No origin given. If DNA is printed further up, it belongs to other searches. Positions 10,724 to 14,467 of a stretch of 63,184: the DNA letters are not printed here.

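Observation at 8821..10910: Orphan HgdA/BcrC-family protein with its own ATPase: a two-gene module resembling double-cubane-cluster protein systems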

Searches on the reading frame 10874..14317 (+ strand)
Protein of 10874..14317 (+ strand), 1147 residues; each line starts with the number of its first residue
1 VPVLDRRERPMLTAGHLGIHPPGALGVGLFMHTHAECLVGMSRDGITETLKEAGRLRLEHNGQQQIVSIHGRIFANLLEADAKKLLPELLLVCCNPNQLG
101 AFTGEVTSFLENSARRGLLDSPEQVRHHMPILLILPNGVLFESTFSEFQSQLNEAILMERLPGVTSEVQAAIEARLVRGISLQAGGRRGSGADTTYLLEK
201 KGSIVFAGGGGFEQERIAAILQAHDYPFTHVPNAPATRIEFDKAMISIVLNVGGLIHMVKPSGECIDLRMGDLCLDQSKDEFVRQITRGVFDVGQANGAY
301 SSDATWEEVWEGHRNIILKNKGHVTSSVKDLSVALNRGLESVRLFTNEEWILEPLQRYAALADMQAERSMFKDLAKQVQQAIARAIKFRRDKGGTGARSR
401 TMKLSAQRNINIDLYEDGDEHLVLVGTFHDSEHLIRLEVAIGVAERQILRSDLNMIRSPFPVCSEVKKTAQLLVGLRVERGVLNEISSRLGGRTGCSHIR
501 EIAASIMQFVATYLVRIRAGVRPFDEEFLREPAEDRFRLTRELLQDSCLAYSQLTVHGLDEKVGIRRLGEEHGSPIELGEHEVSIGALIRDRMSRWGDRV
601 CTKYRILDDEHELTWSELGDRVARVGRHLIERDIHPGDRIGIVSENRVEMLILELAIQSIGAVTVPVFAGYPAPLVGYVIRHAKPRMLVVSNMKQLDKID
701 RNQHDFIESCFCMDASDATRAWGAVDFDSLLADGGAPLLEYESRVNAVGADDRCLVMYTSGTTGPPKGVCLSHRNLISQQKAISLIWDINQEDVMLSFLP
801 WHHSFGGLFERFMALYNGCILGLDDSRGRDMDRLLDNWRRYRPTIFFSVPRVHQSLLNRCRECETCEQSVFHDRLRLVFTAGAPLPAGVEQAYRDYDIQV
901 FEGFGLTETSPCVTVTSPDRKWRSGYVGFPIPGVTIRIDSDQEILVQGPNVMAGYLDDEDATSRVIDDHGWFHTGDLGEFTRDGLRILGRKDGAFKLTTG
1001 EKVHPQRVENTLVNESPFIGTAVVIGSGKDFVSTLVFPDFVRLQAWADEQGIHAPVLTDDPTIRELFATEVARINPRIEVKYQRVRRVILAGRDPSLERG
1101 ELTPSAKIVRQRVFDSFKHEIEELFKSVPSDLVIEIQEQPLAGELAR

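Call 4: search_protein_families(library=pfam, proteins=[window:10874-14317:+])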
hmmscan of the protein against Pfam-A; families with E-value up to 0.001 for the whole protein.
window:10874-14317:+ (1147 aa): 3 families
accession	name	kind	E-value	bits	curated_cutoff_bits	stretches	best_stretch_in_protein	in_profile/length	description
PF00501.34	AMP-binding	-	4.5e-78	263.2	29.9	1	591-956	3-384/384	AMP-binding enzyme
PF11136.13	DUF2889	-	4.1e-13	50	25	1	432-508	44-119/123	Protein of unknown function (DUF2889)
PF23562.2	AMP-binding_C_3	-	9.4e-11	42.6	20.8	1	996-1127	5-122/124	AMP-binding enzyme C-terminal domain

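Call 5: search_protein_families(library=ncbifam, proteins=[window:10874-14317:+])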
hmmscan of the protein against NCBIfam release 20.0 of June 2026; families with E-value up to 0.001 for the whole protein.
window:10874-14317:+ (1147 aa): 104 families (the best 25 are shown)
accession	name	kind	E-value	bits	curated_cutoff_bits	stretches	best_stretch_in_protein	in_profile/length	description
NF038343.1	ligase_FadD11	exception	1e-72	245.4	950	2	872-1127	326-583/585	fatty acid--CoA ligase FadD11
NF009232.0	PRK12582.1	subfamily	7.1e-70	235.9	777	1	574-1134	40-622/624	acyl-CoA synthetase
NF004837.0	PRK06187.1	subfamily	5.4e-69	232.8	476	1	605-1027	26-456/531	long-chain-fatty-acid--CoA ligase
NF005801.1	PRK07656.1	equivalog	5.9e-62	209.9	657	1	594-1026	8-436/500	FadD3 family acyl-CoA ligase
NF005702.0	PRK07514.1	subfamily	4.3e-51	173.8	558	1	607-1031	24-439/506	malonyl-CoA synthase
NF005307.0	PRK06839.1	equivalog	7e-50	170.1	748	1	603-1024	18-425/496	o-succinylbenzoate--CoA ligase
TIGR01733.1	AA-adenyl-dom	subfamily_domain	1.2e-48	165.9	317.4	1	614-1024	1-409/409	amino acid adenylation domain-containing protein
NF004114.0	PRK05605.1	equivalog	2.3e-48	164.9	766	2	720-1029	191-505/575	long-chain-fatty-acid--CoA ligase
TIGR01923.1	menE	equivalog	9.1e-47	159.9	330.15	1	614-1027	1-382/442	o-succinylbenzoate--CoA ligase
NF004511.1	PRK05852.1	equivalog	3e-44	151.5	650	1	608-1023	22-435/505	FadD7 family fatty acid--CoA ligase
NF006386.0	PRK08633.1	equivalog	4.6e-44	150.5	1221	1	745-1013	776-1062/1147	acyl-[ACP]--phospholipid O-acyltransferase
NF006182.0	PRK08316.1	subfamily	1.9e-43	148.8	663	1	588-1024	12-449/523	fatty acyl-CoA synthetase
NF009233.0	PRK12583.1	subfamily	1e-42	146.3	832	1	585-1027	20-484/558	fatty acid CoA ligase family protein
NF006572.0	PRK09088.1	equivalog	7.6e-42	143.6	696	1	609-1026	25-421/491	acyl-CoA synthetase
NF052269.1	Staph_lig_FadD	equivalog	8.3e-42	143.1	650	1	610-1027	25-427/499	long-chain-fatty-acid--CoA ligase FadD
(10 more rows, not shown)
